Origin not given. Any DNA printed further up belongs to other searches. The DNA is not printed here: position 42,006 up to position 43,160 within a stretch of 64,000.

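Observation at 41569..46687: Phosphorylated-route ulosonic-acid module with a GmhA-type isomerase feeding a SAF-less NeuB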

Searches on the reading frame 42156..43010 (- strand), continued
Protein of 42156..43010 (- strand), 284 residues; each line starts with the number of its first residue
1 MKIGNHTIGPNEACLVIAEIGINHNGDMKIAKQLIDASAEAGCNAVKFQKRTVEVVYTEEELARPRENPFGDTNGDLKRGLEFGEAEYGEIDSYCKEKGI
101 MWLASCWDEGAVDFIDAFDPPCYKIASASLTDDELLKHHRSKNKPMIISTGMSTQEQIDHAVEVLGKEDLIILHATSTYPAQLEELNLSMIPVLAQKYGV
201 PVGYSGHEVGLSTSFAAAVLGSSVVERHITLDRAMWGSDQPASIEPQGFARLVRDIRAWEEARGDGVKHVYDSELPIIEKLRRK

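Call 72: search_protein_families(library=ncbifam, proteins=[L017:14417-15553:+, L052:7247-9085:+, L033:10833-11354:+, L033:11348-13150:+, L033:7703-9052:+, L033:9148-9936:+, L033:6519-7733:+, L013:11817-12899:+], max_evalue=0.00001)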
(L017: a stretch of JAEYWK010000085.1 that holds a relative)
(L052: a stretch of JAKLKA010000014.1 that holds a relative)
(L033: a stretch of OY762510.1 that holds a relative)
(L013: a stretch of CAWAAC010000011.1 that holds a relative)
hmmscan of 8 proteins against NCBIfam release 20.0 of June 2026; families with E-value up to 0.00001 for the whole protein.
L017:14417-15553:+ (379 aa): 21 families
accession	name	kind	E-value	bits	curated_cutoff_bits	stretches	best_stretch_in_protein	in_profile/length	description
NF010546.0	PRK13936.1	equivalog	8.3e-59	198.7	276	1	186-370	8-195/197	phosphoheptose isomerase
TIGR00441.1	gmhA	equivalog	6.4e-56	188.7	209.45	1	212-364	2-154/154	D-sedoheptulose 7-phosphate isomerase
NF010547.0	PRK13938.1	equivalog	2e-42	145.1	320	1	210-368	34-192/196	D-sedoheptulose 7-phosphate isomerase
NF001628.0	PRK00414.1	equivalog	2.1e-40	138.4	265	1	206-368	29-191/192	D-sedoheptulose 7-phosphate isomerase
NF008138.0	PRK10886.1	equivalog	9.6e-37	126.6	352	1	207-368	27-191/196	DnaA initiator-associating protein DiaA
NF007019.0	PRK09484.1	equivalog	1.2e-22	80.4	208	1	19-173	23-177/187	3-deoxy-manno-octulosonate-8-phosphatase KdsC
TIGR01670.1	KdsC-phosphatas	subfamily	1.6e-22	80.1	106.95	1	23-170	3-150/154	3-deoxy-D-manno-octulosonate 8-phosphate phosphatase, YrbI family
NF058599.1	KDN-9-PPhBT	equivalog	3.7e-19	69.5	180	1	23-170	4-151/152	3-deoxy-D-glycero-D-galacto-nonulopyranosonate 9-phosphatase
NF003915.0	PRK05441.1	subfamily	3.3e-16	59.2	168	1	184-336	26-178/300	N-acetylmuramic acid 6-phosphate etherase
NF009222.0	PRK12570.1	subfamily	7.2e-15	54.6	255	1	200-335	48-184/307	N-acetylmuramic acid 6-phosphate etherase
TIGR02726.1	phenyl_P_delta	equivalog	1.9e-11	44.4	281.95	1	20-170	6-156/169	phenylphosphate carboxylase subunit delta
TIGR00274.1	TIGR00274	equivalog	4.4e-10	39.1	302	1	200-338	36-175/291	N-acetylmuramic acid 6-phosphate etherase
NF008481.0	PRK11382.1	equivalog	1e-09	38.1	430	1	190-359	15-159/340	fructoselysine 6-phosphate deglycase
NF002245.0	PRK01158.1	equivalog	1.6e-08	34.2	198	0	93-163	154-224/233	phosphoglycolate phosphatase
NF002805.0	PRK02947.1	subfamily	3.4e-07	29.7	135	1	198-324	17-142/247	sugar isomerase domain-containing protein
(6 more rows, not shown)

L052:7247-9085:+ (613 aa): 18 families
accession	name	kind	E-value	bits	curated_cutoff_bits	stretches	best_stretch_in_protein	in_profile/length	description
NF010546.0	PRK13936.1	equivalog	2.3e-61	207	276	1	428-608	10-193/197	phosphoheptose isomerase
TIGR00441.1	gmhA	equivalog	2.9e-56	189.8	209.45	1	455-604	5-154/154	D-sedoheptulose 7-phosphate isomerase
NF010547.0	PRK13938.1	equivalog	2.6e-44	151.2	320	1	450-607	34-191/196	D-sedoheptulose 7-phosphate isomerase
NF008138.0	PRK10886.1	equivalog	8.2e-43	146.4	352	1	428-607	8-190/196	DnaA initiator-associating protein DiaA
NF001628.0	PRK00414.1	equivalog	1.6e-42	145.3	265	1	447-608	30-191/192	D-sedoheptulose 7-phosphate isomerase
TIGR01670.1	KdsC-phosphatas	subfamily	2.6e-27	95.7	106.95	1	262-410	2-150/154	3-deoxy-D-manno-octulosonate 8-phosphate phosphatase, YrbI family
NF007019.0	PRK09484.1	equivalog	4.8e-26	91.5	208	1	257-412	21-176/187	3-deoxy-manno-octulosonate-8-phosphatase KdsC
NF058599.1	KDN-9-PPhBT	equivalog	9.6e-21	74.6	180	1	264-410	5-151/152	3-deoxy-D-glycero-D-galacto-nonulopyranosonate 9-phosphatase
TIGR02726.1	phenyl_P_delta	equivalog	6.5e-19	68.7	281.95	1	259-418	5-164/169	phenylphosphate carboxylase subunit delta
NF002245.0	PRK01158.1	equivalog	4.6e-11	42.5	198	1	327-410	148-230/233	phosphoglycolate phosphatase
NF003915.0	PRK05441.1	subfamily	6.4e-09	35.3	168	1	445-577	46-179/300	N-acetylmuramic acid 6-phosphate etherase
NF008458.0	PRK11337.1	equivalog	2e-08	33.6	378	1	526-587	185-246/293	MurR/RpiR family transcriptional regulator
TIGR00099.1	Cof-subfamily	subfamily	1e-07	31.8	137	0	330-394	182-246/256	Cof-type HAD-IIB family hydrolase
TIGR01662.1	HAD-SF-IIIA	subfamily_domain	1.7e-07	31.4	44.6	1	263-374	2-134/141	HAD-IIIA family hydrolase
NF009222.0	PRK12570.1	subfamily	3.6e-07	29.3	255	1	446-577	51-186/307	N-acetylmuramic acid 6-phosphate etherase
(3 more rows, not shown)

L033:10833-11354:+ (174 aa): 12 families
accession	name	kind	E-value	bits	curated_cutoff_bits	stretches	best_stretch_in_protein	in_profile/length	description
NF007019.0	PRK09484.1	equivalog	7.6e-36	123.5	208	1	14-168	21-175/187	3-deoxy-manno-octulosonate-8-phosphatase KdsC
TIGR01670.1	KdsC-phosphatas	subfamily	1.6e-34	119.1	106.95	1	18-167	1-150/154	3-deoxy-D-manno-octulosonate 8-phosphate phosphatase, YrbI family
NF058599.1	KDN-9-PPhBT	equivalog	1.7e-30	106.2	180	1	18-167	2-151/152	3-deoxy-D-glycero-D-galacto-nonulopyranosonate 9-phosphatase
TIGR02726.1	phenyl_P_delta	equivalog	2.1e-22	80.1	281.95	1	16-168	5-157/169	phenylphosphate carboxylase subunit delta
NF002245.0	PRK01158.1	equivalog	6.3e-13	48.6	198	1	91-162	155-226/233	phosphoglycolate phosphatase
TIGR00099.1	Cof-subfamily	subfamily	2.4e-11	43.7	137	1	84-151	179-246/256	Cof-type HAD-IIB family hydrolase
TIGR01487.1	Pglycolate_arch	equivalog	8.9e-10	38.8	122.75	0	89-158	143-212/215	phosphoglycolate phosphatase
TIGR01662.1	HAD-SF-IIIA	subfamily_domain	3.7e-07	30.3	44.6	1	19-132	1-135/141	HAD-IIIA family hydrolase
TIGR01525.1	ATPase-IB_hvy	subfamily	1.3e-06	27.6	346.25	1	60-149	402-491/560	heavy metal translocating P-type ATPase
NF007821.0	PRK10530.1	equivalog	4.7e-06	26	274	0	85-150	191-256/272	pyridoxal phosphatase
TIGR01482.1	SPP-subfamily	subfamily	5.6e-06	26.1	107.15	0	86-163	142-222/225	sucrose-phosphate phosphatase subfamily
NF007806.0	PRK10513.1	equivalog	8.1e-06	25.4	273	0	87-157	190-260/270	sugar-phosphatase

L033:11348-13150:+ (601 aa): 54 families (the best 25 are shown)
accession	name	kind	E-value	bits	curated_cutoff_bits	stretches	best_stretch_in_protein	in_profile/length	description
TIGR00118.1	acolac_lg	equivalog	3.7e-111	372.3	538.35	1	6-558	4-539/557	biosynthetic-type acetolactate synthase large subunit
NF004919.0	PRK06276.1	equivalog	3.8e-104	349.1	866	1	3-558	1-543/582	acetolactate synthase large subunit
NF005651.0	PRK07418.1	subfamily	3.4e-96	322.8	942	1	10-565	26-571/617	acetolactate synthase large subunit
NF004710.0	PRK06048.1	equivalog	1.6e-93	314.1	976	1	4-563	9-547/561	acetolactate synthase large subunit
NF005584.0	PRK07282.1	equivalog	2.1e-93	313.8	970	1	6-565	13-552/566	acetolactate synthase large subunit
NF005824.0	PRK07710.1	equivalog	2.5e-93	313.4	976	1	9-564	23-559/573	acetolactate synthase large subunit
NF006524.0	PRK08978.1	equivalog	3.8e-93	312.6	738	1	6-557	4-528/548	acetolactate synthase 2 catalytic subunit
NF006016.1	PRK08155.1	equivalog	1.4e-91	307.6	870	1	6-561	6-540/554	acetolactate synthase large subunit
NF005860.0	PRK07789.1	equivalog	3.2e-91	306.5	881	1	7-575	38-600/615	acetolactate synthase large subunit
NF005058.0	PRK06466.1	equivalog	1.3e-90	304.5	951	1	6-557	7-551/574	acetolactate synthase 3 large subunit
NF005228.0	PRK06725.1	equivalog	3.1e-90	303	991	1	6-565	19-557/571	acetolactate synthase large subunit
NF006581.0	PRK09107.1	equivalog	3e-89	299.9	974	1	6-565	14-565/595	acetolactate synthase 3 large subunit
NF006319.0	PRK08527.1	equivalog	2.4e-83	280.5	905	1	4-554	5-539/565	acetolactate synthase large subunit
NF005409.0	PRK06965.1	equivalog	1.6e-82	277.8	1035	1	7-542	25-549/587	acetolactate synthase 3 catalytic subunit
NF005039.0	PRK06456.1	equivalog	9.4e-78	262.1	868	1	9-562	8-553/572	acetolactate synthase large subunit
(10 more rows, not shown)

L033:7703-9052:+ (450 aa): 7 families
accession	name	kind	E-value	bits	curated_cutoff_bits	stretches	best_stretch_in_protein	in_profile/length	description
NF011936.0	PRK15407.1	equivalog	2.2e-204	679.2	423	1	13-445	5-437/440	lipopolysaccharide biosynthesis protein RfbH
TIGR03588.1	PseC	equivalog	5.3e-51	173.7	423.5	1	44-433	1-369/380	UDP-4-amino-4,6-dideoxy-N-acetyl-beta-L-altrosamine transaminase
TIGR04181.1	NHT_00031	hypoth_equivalog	4.5e-48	164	420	2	67-252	24-217/359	LegC family aminotransferase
NF008658.2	PRK11658.1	equivalog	2.5e-40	138.3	631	1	51-434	11-367/379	UDP-4-amino-4-deoxy-L-arabinose aminotransferase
NF008687.0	PRK11706.1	equivalog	3.4e-39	134.7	375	1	72-386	30-318/375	dTDP-4-amino-4,6-dideoxygalactose transaminase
TIGR02379.1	ECA_wecE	subfamily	2.5e-31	108.8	434.85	1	75-382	33-315/376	dTDP-4-amino-4,6-dideoxy-D-glucose transaminase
TIGR04427.1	PLP_DesI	equivalog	2.7e-28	99.2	650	2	75-261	54-230/390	dTDP-4-dehydro-6-deoxyglucose aminotransferase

L033:9148-9936:+ (263 aa): 15 families
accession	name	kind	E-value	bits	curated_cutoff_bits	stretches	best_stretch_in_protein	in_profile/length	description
TIGR02623.1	G1P_cyt_trans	equivalog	1.2e-108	362.4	300.25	1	9-263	1-255/255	glucose-1-phosphate cytidylyltransferase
TIGR03992.1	Arch_glmU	subfamily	1.4e-22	80.1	292.1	2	9-81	1-73/393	bifunctional sugar-1-phosphate nucleotidylyltransferase/acetyltransferase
NF049965.1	GlMnHpPGnyltfHddC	equivalog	1.6e-21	77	300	1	9-203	1-170/221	D-glycero-D-manno-heptose 1-phosphate guanosyltransferase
NF052502.1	man1P_GTase_Rv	exception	3.1e-20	72.4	440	2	115-245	85-222/352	mannose-1-phosphate guanylyltransferase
NF045761.1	NAMPUrTaseMurU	equivalog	4.1e-15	56.3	250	1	9-74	1-66/226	N-acetylmuramate alpha-1-phosphate uridylyltransferase MurU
NF041313.1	UDPGP_AglF_Halo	equivalog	5e-14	52.3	400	1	9-77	1-69/234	UTP--glucose-1-phosphate uridylyltransferase AglF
NF041173.1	Sug_nt_acttase_Thmprot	equivalog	1.7e-12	47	600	1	9-210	1-178/405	bifunctional sugar-1-phosphate nucleotidylyltransferase/acetyltransferase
TIGR01208.1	rmlA_long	equivalog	7.7e-12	44.8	320.25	1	10-74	1-66/353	glucose-1-phosphate thymidylyltransferase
TIGR01173.1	glmU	equivalog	7.4e-10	38.2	366.85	1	9-206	1-178/452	bifunctional UDP-N-acetylglucosamine diphosphorylase/glucosamine-1-phosphate N-acetyltransferase GlmU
NF041135.1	IPPtranDIPPsyn_Thcocales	equivalog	3.7e-08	32.8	580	1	9-77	1-65/419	bifunctional L-myo-inositol-1-phosphate cytidylyltransferase/CDP-L-myo-inositol myo-inositolphosphotransferase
NF003670.0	PRK05293.1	equivalog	8.8e-08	31.5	470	0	130-244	120-249/382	glucose-1-phosphate adenylyltransferase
TIGR02091.1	glgC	equivalog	2.9e-07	29.9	424.9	1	11-244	3-250/364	glucose-1-phosphate adenylyltransferase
NF045495.1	AdoCbiPCobY_Meth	equivalog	1.3e-06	28.1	250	1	9-89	1-77/195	adenosylcobinamide-phosphate guanylyltransferase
TIGR01099.1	galU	equivalog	3e-06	27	326.8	1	8-149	1-144/261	UTP--glucose-1-phosphate uridylyltransferase GalU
NF001183.0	PRK00155.1-3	subfamily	3.6e-06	26.4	166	1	12-78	5-70/237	D-ribitol-5-phosphate cytidylyltransferase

L033:6519-7733:+ (405 aa): 15 families
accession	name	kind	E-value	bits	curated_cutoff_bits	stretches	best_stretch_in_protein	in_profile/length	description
TIGR02622.1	CDP_4_6_dhtase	equivalog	2.2e-143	477.7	278.45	1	31-382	1-352/352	CDP-glucose 4,6-dehydratase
TIGR01181.1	dTDP_gluc_dehyt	equivalog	4.1e-29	101.7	365.1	1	37-361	2-314/321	dTDP-glucose 4,6-dehydratase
TIGR04180.1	EDH_00030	hypoth_equivalog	9e-20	70.9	475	1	37-200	1-163/297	NAD-dependent 4,6-dehydratase LegB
TIGR01179.1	galE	equivalog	4.9e-19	68.3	262.3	1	37-235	2-198/332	UDP-glucose 4-epimerase GalE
TIGR01472.1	gmd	equivalog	1.3e-14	54.2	415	1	35-201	1-174/342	GDP-mannose 4,6-dehydratase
NF007956.0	PRK10675.1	subfamily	1e-11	44.6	394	1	36-199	2-166/338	UDP-glucose 4-epimerase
NF007582.0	PRK10217.1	equivalog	5.5e-11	42.1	698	1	35-203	2-181/355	dTDP-glucose 4,6-dehydratase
NF007490.0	PRK10084.1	subfamily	2.3e-09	36.7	649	0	37-146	3-114/361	dTDP-glucose 4,6-dehydratase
NF042423.1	oxyalk_red_Shew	equivalog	3.1e-08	33.1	580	1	33-191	7-154/331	2-alkyl-3-oxoalkanoate reductase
NF043036.1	ErythonDh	equivalog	4.2e-08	32.7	325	1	37-203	3-170/321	D-erythronate dehydrogenase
TIGR03466.1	HpnA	hypoth_equivalog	9.1e-08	31.3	367.65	1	36-193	2-152/327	hopanoid-associated sugar epimerase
NF042422.1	oxyalk_red_OleD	equivalog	1.4e-07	31.3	580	1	37-192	3-149/329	2-alkyl-3-oxoalkanoate reductase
TIGR01214.1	rmlD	equivalog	1.4e-07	30.9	224.05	1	38-198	3-140/285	dTDP-4-dehydrorhamnose reductase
TIGR03589.1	PseB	equivalog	5.4e-07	28.9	407.75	1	32-160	2-128/324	UDP-N-acetylglucosamine 4,6-dehydratase (inverting)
NF011728.1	PRK15181.1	equivalog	1e-06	28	760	1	33-250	14-227/348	Vi polysaccharide biosynthesis UDP-N-acetylglucosaminuronic acid C-4 epimerase TviC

L013:11817-12899:+ (361 aa): 7 families
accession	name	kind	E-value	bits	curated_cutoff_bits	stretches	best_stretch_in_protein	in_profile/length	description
TIGR04380.1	myo_inos_iolG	equivalog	9.8e-35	120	355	1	15-357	1-329/330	inositol 2-dehydrogenase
NF040723.1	UDP-GlcNAcDh_Arch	equivalog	7.3e-25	88.1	450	1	16-350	1-300/302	UDP-N-acetylglucosamine 3-dehydrogenase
NF041392.1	XylDh_Gfo6_Halo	equivalog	5.7e-13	48.4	350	1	87-176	82-171/350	D-xylose 1-dehydrogenase Gfo6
NF052479.1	LevoglcsnDh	equivalog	1.8e-10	40.1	650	1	93-206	79-189/386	levoglucosan dehydrogenase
NF052679.1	InsChiInosDhIolG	equivalog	8.9e-09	34.8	540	1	16-217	3-185/343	bifunctional inositol 2-dehydrogenase/D-chiro-inositol 1-dehydrogenase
NF007574.0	PRK10206.1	equivalog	3.7e-08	32.8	352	1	89-222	67-192/345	oxidoreductase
NF058561.1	BT_2158_fam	equivalog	6.4e-06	25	750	0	14-173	34-182/487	glycoside 3-dehydrogenase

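Call 84: predict_structure(alignment_id=A1)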
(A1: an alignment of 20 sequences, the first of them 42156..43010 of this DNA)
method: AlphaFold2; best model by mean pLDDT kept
length: 284 residues; sequences in the alignment: 20
mean_pLDDT: 84.4   pTM: 0.84
mean pLDDT of the five models: 84.4, 83.2, 82.8, 82.5, 80.1
residues with pLDDT >= 90: 158; 70-90: 77; 50-70: 28; < 50: 21
segments of 3 or more residues with pLDDT < 50: 67-79, 234-241
pLDDT, mean of each block of 10 residues (from residue 1): 92 92 68 92 93 76 56 45 85 96 93 94 91 95 95 92 96 79 83 96 88 93 90 49 71 95 86 89 70
secondary structure, 60 per line:
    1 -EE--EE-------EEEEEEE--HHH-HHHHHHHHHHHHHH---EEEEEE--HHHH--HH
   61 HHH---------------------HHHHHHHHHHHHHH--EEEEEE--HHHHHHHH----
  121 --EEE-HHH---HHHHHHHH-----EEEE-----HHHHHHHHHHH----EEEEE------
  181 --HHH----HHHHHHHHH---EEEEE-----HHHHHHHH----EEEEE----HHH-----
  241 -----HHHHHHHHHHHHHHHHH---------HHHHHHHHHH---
elements in order: E15-21 H28-41 E45-50 H53-56 H59-63 H85-98 E101-106 H109-116 E123-125 H133-140 E146-149 H155-165 E170-174 H190-198 E202-206 H212-219 E224-228 H246-262 H272-281

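Call 86: fold_search(model_id=the predicted structure, library=pdb)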
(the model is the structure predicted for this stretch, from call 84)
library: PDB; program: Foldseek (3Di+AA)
matches with E <= 10: 1945; with E <= 0.001: 994
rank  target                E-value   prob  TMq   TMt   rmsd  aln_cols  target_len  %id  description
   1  6ncs_A                1.0e-21  1.00  0.82  0.82   3.8       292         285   31  Crystal structure of N-acetylneuraminic acid (Sialic acid) synthetase from Leptospira borgpetersenii serovar Hardjo-bo (released 2018-12-26)
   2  8h2c_A                1.5e-20  1.00  0.80  0.67   4.2       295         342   28  Crystal structure of the pseudaminic acid synthase PseI from Campylobacter jejuni (released 2022-11-09)
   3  8h2c_D                1.9e-20  1.00  0.81  0.68   4.0       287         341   28  Crystal structure of the pseudaminic acid synthase PseI from Campylobacter jejuni (released 2022-11-09)
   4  8h2c_C                2.1e-20  1.00  0.80  0.68   4.3       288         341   29  Crystal structure of the pseudaminic acid synthase PseI from Campylobacter jejuni (released 2022-11-09)
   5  8h2c_B                2.9e-20  1.00  0.80  0.69   3.8       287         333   29  Crystal structure of the pseudaminic acid synthase PseI from Campylobacter jejuni (released 2022-11-09)
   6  2wqp                  2.4e-19  1.00  0.83  0.68   3.5       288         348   30  Crystal structure of sialic acid synthase NeuB-inhibitor complex (released 2009-09-15)
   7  1xuu                  2.7e-19  1.00  0.80  0.67   3.5       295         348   28  Crystal structure of sialic acid synthase (NeuB) in complex with Mn2+ and Malate from Neisseria meningitidis (released 2004-11-02)
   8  4ipi                  3.8e-19  1.00  0.81  0.67   3.7       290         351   29  Crystal Structure of R314A N-acetyl Neuraminic Acid Synthase from Neiserria meningitidis with Malate bound (released 2013-04-10)
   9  4ipj                  4.8e-19  1.00  0.83  0.68   3.5       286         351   30  Crystal Structure of R314K N-acetyl Neuraminic Acid Synthase from Neiserria meningitidis with Malate bound (released 2013-04-10)
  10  1vli                  1.6e-18  1.00  0.78  0.63   5.3       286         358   31  Crystal structure of Spore coat polysaccharide biosynthesis protein spsE (BSU37870) from Bacillus subtilis at 2.38 A res (released 2004-09-21)
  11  3g8r_A                5.3e-15  1.00  0.79  0.67   3.6       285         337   27  Crystal structure of putative spore coat polysaccharide biosynthesis protein E from Chromobacterium violaceum ATCC 124 (released 2009-04-07)
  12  3g8r_B                2.1e-14  1.00  0.78  0.67   3.7       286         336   27  Crystal structure of putative spore coat polysaccharide biosynthesis protein E from Chromobacterium violaceum ATCC 124 (released 2009-04-07)
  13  1rzm_A                3.3e-11  1.00  0.69  0.59   4.4       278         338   17  Crystal structure of 3-deoxy-D-arabino-heptulosonate-7-phosphate synthase (DAHPS) from Thermotoga maritima complexed w (released 2004-08-10)
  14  3pg8_B                9.8e-11  1.00  0.68  0.73   4.0       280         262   15  Truncated form of 3-deoxy-D-arabino-heptulosonate 7-phosphate synthase from Thermotoga maritima (released 2011-01-26)
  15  4grs_D                2.5e-10  1.00  0.67  0.58   4.6       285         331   16  Crystal structure of a chimeric DAH7PS (released 2013-02-06)
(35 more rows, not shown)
